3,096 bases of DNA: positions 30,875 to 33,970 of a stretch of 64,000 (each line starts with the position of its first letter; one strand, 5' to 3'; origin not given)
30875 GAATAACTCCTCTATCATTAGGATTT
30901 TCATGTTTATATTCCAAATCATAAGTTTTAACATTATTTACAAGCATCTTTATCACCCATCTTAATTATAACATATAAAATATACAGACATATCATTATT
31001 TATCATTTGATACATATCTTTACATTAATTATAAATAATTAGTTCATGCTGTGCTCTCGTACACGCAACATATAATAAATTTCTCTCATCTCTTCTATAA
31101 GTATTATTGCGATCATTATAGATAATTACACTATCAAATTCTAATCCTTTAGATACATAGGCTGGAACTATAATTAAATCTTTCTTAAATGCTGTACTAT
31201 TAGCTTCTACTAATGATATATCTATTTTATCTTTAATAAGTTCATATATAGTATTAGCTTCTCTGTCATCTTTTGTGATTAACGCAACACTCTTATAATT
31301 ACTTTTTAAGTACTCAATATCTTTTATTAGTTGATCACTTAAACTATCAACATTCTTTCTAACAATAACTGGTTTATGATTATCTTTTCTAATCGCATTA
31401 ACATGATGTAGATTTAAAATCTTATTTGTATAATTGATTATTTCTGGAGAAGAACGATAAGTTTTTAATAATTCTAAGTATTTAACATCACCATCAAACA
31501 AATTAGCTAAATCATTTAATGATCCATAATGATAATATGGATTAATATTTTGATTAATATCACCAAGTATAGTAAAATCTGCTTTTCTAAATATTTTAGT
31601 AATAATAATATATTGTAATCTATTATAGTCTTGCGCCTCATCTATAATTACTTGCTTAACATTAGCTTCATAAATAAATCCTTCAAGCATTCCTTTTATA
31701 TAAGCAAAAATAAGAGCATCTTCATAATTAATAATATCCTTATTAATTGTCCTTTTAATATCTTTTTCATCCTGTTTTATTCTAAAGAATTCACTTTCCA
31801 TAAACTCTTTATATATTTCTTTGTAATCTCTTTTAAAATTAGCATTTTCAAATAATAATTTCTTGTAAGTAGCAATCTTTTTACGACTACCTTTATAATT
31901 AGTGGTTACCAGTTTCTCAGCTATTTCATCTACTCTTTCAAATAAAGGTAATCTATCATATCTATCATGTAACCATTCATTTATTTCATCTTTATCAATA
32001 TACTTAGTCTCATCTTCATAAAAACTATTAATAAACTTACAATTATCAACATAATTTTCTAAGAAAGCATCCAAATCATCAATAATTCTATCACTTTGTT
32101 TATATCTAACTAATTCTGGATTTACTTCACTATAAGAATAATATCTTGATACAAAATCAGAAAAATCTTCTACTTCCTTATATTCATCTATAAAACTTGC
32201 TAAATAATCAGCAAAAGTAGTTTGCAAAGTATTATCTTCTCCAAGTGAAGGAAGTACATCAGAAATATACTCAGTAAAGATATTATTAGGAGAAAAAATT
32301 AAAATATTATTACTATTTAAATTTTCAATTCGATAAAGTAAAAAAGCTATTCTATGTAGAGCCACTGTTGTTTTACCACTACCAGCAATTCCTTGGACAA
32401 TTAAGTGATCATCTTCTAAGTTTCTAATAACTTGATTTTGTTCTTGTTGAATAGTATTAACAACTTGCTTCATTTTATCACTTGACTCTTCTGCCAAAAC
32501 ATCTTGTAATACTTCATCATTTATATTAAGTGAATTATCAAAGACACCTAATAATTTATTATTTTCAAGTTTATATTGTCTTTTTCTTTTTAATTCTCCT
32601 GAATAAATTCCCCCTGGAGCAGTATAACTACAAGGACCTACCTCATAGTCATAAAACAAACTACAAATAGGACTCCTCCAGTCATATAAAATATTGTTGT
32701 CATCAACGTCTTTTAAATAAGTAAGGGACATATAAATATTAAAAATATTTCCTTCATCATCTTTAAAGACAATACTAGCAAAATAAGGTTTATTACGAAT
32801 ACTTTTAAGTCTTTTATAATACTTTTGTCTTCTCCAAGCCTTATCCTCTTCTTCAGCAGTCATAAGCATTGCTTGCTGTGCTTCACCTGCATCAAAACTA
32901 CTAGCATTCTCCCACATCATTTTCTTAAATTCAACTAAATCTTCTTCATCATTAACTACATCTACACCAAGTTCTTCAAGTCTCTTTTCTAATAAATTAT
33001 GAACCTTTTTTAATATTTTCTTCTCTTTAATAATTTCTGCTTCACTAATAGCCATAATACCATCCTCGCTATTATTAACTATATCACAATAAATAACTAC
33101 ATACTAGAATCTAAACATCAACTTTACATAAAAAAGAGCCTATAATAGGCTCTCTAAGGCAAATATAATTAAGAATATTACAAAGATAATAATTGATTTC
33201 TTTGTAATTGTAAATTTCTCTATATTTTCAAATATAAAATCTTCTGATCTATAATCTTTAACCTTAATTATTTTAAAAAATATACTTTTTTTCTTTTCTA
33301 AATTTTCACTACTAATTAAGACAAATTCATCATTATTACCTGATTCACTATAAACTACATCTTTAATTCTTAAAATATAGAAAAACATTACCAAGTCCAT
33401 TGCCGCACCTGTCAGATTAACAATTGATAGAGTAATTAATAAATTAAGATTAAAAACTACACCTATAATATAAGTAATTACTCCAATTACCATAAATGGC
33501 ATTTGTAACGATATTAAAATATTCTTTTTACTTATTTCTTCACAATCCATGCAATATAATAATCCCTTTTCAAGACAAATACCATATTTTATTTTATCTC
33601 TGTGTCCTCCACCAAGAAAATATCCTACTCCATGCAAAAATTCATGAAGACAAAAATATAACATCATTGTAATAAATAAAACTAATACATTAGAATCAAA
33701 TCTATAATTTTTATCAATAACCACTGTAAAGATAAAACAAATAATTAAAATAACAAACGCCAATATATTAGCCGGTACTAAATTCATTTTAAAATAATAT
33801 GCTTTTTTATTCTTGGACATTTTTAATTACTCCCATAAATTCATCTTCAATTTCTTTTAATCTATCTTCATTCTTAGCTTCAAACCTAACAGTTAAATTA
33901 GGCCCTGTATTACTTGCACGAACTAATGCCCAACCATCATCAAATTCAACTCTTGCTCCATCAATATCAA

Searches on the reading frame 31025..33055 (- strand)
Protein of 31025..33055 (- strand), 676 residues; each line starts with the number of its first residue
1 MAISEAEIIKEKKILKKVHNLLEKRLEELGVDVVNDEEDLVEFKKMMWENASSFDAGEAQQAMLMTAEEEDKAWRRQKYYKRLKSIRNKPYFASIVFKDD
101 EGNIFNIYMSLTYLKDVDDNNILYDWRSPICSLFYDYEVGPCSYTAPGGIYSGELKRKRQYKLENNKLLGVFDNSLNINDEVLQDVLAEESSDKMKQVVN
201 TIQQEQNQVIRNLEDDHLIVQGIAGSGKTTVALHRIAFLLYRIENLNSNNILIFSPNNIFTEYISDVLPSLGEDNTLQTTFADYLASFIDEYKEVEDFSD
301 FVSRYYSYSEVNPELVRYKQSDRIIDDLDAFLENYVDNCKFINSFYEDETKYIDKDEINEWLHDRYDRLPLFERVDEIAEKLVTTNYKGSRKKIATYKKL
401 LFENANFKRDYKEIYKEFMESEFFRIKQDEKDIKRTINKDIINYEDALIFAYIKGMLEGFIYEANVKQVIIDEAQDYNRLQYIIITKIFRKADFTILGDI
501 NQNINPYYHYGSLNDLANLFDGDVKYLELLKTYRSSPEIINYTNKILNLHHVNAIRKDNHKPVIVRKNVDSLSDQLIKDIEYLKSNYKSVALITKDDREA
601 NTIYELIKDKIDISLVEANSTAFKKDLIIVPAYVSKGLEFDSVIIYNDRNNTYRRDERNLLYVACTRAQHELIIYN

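Call 3: search_protein_families(library=pfam, proteins=[window:31025-33055:-], max_evalue=1)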
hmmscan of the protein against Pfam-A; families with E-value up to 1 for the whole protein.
window:31025-33055:- (676 aa): 15 families
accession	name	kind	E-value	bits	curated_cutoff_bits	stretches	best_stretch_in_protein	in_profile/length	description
PF00580.27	UvrD-helicase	-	1.4e-13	51.6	23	1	203-504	2-252/271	UvrD/REP helicase N-terminal domain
PF01443.25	Viral_helicase1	-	3.3e-10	40.6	21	2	635-676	185-228/228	Viral superfamily 1 RNA helicase core domain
PF13538.12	UvrD_C_2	-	4.7e-10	39.6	27.4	1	635-675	10-52/52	UvrD-like helicase C-terminal domain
PF13245.12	AAA_19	-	8.8e-10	39.3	25.1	1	208-504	3-130/134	AAA domain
PF13361.12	UvrD_C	-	6.3e-08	32.9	25.6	2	634-674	294-345/350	UvrD-like helicase C-terminal domain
PF00270.35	DEAD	-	5e-07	30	26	1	205-278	3-75/167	DEAD/DEAH box helicase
PF02562.22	PhoH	-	6.8e-06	26.1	27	2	467-521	121-176/205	PhoH-like protein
PF13173.12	AAA_14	-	2.8e-05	24.5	27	1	218-308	5-87/129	AAA domain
PF25199.1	nSTAND_NTPase5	-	0.00025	21.3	34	1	197-291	23-111/145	Novel STAND NTPase 5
PF13086.12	AAA_11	-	0.0019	18.5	27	1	205-476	5-224/257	AAA domain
PF13604.12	AAA_30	-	0.0056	16.9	27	1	203-231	3-34/191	AAA domain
PF09848.15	SLFN-g3_helicase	-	0.02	14.6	24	1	218-293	4-74/354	Schlafen group 3, DNA/RNA helicase domain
PF04851.21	ResIII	-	0.067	13.5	22.5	1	203-264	5-69/164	Type III restriction enzyme, res subunit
PF24883.2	NPHP3_N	-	0.16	12.6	24.8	1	214-271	21-75/164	Nephrocystin 3, N-terminal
PF23053.1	UBA_N4BP1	-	0.85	9.9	27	0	180-207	17-44/45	N4BP1, UBA-like domain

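Call 4: search_protein_families(library=ncbifam, proteins=[window:31025-33055:-], max_evalue=1)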
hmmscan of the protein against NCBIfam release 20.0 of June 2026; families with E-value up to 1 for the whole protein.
window:31025-33055:- (676 aa): 14 families
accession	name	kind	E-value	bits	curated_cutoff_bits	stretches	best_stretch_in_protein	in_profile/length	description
NF041464.1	HelD_BACSU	equivalog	4.8e-144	481.1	419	2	2-424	2-441/779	RNA polymerase recycling motor HelD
NF041254.1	motor_HelR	exception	1.5e-35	122.6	750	2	81-288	67-275/706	RNA polymerase recycling motor ATPase HelR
NF041258.1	motor_HelR_2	exception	8.4e-35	120.1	1100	2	115-288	88-258/713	RNA polymerase recycling motor ATPase HelR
NF041465.1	HelD_MYCSM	equivalog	1.2e-30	106.3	1051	2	115-285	93-260/719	RNA polymerase recycling motor HelD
NF008743.0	PRK11773.1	equivalog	1.4e-12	46.8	965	2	195-253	3-59/720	DNA helicase II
TIGR01075.1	uvrD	equivalog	2.3e-11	42.7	1144.45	2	462-548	205-293/715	DNA helicase II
NF008276.0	PRK11054.1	equivalog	1.5e-06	27.1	543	1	179-671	174-656/684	DNA helicase IV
TIGR00609.1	recB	equivalog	0.00067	17.8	696.05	2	654-675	790-811/1175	exodeoxyribonuclease V subunit beta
TIGR01448.2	helicase_RecD2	equivalog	0.00093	17.4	500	1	635-674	648-686/713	SF1B family DNA helicase RecD2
TIGR02784.1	addA_alphas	equivalog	0.0034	15.8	860.75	1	651-674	844-867/1138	double-strand break repair helicase AddA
NF004066.1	PRK05580.1-3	equivalog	0.0043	15.4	813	1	181-240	235-296/788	primosomal protein N'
TIGR01447.1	recD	equivalog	0.011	14.3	310.15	0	189-256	134-204/597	exodeoxyribonuclease V subunit alpha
NF004067.0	PRK05580.1-4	equivalog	0.012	14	763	1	187-241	193-248/737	primosomal protein N'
NF005679.0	PRK07475.1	subfamily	0.53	9.6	231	0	19-69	134-190/246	hypothetical protein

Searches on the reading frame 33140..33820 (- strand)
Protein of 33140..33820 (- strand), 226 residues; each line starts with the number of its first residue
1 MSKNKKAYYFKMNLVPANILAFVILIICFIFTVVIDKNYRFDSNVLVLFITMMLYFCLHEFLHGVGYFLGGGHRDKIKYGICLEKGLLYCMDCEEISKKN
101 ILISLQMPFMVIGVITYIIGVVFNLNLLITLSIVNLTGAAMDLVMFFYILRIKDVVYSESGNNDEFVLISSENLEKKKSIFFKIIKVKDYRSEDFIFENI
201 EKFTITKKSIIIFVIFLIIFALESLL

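Call 3: search_protein_families(library=pfam, proteins=[window:33140-33820:-], max_evalue=1)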
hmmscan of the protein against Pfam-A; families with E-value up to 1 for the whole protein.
window:33140-33820:- (226 aa): 2 families
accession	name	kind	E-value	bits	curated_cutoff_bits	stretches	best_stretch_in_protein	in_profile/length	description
PF11667.14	DUF3267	-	1.2e-19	71.1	27.1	1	53-154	2-105/108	Putative zincin peptidase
PF07912.19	ERp29_N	-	0.038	14.6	20.7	1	146-216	21-90/126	ERp29, N-terminal domain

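Call 4: search_protein_families(library=ncbifam, proteins=[window:33140-33820:-], max_evalue=1)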
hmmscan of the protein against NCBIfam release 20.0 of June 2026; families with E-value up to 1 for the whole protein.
window:33140-33820:- (226 aa): 0 families
